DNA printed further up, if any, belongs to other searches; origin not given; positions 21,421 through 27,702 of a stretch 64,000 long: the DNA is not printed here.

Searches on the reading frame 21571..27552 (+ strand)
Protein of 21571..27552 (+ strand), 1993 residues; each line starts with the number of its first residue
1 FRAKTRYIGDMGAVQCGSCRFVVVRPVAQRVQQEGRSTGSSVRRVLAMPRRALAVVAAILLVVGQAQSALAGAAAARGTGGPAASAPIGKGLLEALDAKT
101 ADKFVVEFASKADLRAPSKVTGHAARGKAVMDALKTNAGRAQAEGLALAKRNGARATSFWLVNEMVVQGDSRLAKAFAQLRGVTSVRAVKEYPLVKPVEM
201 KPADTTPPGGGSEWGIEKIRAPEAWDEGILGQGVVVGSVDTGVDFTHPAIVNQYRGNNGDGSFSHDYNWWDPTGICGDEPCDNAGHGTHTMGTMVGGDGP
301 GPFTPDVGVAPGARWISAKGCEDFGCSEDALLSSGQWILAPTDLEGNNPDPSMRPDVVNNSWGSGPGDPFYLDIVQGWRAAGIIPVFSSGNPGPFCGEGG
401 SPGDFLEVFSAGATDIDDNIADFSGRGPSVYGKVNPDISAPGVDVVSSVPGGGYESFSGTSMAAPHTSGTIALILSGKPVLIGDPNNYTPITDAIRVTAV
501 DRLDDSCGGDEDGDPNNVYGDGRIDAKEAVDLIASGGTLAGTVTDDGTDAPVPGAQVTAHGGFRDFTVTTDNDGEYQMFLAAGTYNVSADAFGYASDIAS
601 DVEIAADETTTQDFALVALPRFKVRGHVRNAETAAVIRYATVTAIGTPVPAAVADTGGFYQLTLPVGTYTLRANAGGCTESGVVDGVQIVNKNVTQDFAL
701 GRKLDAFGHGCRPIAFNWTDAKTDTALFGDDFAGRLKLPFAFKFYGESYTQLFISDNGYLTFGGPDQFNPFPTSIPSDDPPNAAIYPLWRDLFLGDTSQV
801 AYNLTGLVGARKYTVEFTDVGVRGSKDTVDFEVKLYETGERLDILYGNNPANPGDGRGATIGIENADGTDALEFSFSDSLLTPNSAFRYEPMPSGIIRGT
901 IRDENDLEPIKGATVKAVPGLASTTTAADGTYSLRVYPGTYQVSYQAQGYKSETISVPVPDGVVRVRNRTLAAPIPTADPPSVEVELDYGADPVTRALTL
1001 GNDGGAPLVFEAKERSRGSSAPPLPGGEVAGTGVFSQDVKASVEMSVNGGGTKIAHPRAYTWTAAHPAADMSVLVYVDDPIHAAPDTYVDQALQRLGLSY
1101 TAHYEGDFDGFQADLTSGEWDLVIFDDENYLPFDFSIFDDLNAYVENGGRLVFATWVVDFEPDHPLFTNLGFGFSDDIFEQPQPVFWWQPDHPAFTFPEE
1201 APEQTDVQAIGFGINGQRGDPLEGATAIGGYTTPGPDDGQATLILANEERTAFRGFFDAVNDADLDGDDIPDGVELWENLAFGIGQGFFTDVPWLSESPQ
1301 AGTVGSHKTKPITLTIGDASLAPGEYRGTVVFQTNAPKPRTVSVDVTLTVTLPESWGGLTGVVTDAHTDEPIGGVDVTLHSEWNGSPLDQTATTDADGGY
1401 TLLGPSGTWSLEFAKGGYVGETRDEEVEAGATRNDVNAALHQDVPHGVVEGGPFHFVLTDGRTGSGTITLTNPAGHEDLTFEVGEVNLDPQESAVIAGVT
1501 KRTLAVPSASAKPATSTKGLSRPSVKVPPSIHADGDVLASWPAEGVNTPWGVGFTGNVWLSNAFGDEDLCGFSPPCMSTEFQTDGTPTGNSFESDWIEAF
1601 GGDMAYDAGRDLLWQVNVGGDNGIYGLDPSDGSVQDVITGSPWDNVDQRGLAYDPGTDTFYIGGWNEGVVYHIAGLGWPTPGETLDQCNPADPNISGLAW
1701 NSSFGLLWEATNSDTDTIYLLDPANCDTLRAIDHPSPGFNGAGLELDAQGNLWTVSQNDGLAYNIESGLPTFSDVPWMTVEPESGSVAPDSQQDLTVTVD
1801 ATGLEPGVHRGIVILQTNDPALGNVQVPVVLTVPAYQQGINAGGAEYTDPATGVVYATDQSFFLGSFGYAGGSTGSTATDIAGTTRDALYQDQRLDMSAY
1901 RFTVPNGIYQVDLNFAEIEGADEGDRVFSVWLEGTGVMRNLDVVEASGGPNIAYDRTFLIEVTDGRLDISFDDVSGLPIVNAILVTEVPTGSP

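Call 8: search_protein_families(library=pfam, proteins=[window:21571-27552:+], max_evalue=0.001)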
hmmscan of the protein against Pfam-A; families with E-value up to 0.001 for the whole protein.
window:21571-27552:+ (1993 aa): 5 families
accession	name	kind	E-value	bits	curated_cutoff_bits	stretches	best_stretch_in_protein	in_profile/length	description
PF13620.12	CarboxypepD_reg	-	4e-49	165.3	32.3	4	538-616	1-81/82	Carboxypeptidase regulatory-like domain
PF00082.27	Peptidase_S8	-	1.8e-44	152.6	21.8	1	231-499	1-273/288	Subtilase family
PF13715.12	CarbopepD_reg_2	-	7.3e-31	106.5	32.2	3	897-962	1-67/88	CarboxypepD_reg-like domain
PF11721.14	Malectin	-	1.5e-23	84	23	1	1839-1973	4-141/163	Malectin domain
PF19190.6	BACON_2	-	1.6e-06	28.4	25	0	1773-1817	39-83/94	Viral BACON domain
